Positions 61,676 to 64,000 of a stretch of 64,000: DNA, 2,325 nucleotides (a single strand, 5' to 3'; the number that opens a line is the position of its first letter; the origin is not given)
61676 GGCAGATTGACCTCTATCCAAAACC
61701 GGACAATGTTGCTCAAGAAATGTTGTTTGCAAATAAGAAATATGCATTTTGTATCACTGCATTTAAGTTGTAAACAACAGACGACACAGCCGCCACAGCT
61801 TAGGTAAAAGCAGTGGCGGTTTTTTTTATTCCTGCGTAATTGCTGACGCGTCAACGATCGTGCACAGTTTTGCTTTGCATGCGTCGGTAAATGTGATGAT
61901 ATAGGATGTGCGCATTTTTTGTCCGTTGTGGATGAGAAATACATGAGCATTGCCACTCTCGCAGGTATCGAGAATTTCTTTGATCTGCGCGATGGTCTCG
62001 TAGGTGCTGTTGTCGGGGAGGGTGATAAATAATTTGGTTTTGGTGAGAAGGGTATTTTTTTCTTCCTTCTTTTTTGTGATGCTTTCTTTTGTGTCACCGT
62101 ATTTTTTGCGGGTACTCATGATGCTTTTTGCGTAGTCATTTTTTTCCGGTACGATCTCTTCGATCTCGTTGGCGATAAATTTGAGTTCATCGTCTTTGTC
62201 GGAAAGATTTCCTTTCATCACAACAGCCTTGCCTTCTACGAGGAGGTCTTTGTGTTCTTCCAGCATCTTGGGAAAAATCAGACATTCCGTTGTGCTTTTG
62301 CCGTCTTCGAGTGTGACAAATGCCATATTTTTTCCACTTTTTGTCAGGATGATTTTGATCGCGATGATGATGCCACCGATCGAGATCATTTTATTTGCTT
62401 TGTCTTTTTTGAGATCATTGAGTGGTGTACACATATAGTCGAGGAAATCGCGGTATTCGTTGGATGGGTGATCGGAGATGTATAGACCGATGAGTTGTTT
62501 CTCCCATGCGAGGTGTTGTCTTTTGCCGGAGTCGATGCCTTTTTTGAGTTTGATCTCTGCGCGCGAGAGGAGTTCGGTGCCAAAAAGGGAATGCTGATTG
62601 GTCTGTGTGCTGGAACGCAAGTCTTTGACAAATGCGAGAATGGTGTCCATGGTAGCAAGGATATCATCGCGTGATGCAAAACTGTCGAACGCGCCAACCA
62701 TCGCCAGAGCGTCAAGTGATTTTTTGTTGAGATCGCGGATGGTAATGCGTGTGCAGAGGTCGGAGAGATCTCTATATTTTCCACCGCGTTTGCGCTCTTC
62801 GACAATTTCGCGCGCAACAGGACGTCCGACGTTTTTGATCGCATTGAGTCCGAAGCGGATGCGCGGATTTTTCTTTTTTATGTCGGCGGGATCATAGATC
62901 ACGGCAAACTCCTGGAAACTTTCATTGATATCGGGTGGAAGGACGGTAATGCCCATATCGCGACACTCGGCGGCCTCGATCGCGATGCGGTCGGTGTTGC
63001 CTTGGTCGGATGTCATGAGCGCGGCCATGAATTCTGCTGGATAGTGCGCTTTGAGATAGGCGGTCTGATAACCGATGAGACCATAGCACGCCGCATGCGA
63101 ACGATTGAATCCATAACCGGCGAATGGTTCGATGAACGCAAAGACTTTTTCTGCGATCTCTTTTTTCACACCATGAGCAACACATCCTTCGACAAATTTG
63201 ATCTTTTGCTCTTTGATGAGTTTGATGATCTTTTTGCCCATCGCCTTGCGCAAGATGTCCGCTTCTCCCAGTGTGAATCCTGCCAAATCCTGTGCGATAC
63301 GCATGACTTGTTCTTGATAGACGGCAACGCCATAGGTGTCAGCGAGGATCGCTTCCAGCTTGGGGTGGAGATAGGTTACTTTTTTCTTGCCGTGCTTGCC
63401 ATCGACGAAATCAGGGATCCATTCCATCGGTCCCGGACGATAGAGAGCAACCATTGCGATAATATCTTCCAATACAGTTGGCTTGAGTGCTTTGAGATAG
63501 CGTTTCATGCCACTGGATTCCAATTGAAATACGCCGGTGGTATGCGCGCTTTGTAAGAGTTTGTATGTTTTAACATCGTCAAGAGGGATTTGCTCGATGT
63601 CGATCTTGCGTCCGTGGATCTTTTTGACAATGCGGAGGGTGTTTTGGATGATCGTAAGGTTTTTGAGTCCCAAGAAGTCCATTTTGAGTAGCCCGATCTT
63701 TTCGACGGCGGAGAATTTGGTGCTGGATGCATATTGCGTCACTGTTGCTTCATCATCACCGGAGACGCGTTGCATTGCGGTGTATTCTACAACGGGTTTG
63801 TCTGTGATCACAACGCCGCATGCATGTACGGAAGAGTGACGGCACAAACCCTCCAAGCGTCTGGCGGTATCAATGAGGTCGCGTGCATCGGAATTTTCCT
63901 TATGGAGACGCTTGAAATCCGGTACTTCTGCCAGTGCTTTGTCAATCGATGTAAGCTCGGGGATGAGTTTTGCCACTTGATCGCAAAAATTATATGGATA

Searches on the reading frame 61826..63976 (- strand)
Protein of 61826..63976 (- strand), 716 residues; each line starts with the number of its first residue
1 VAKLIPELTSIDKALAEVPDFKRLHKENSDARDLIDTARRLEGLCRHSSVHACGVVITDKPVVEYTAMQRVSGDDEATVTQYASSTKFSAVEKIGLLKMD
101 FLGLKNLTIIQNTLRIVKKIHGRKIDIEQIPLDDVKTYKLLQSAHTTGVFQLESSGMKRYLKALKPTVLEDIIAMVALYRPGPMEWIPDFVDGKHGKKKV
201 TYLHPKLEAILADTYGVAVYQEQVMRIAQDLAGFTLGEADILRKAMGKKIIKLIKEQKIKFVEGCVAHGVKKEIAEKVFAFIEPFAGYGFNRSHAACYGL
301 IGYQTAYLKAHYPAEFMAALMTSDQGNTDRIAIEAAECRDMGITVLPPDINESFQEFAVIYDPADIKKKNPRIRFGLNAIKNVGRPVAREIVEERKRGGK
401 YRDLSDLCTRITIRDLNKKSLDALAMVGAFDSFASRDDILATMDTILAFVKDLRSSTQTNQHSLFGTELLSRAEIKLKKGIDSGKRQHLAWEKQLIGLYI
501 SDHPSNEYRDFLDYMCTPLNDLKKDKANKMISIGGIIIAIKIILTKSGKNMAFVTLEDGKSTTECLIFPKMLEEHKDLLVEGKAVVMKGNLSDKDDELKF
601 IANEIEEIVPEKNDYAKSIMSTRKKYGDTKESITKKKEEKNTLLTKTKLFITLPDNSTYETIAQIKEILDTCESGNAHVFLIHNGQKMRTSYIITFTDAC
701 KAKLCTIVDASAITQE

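Call 75: find_encoding_contigs(protein=window:61826-63976:-, flank=10000, max_places=3)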
Protein window:61826-63976:- (716 aa): no gene with exactly this product is on record in the collection.
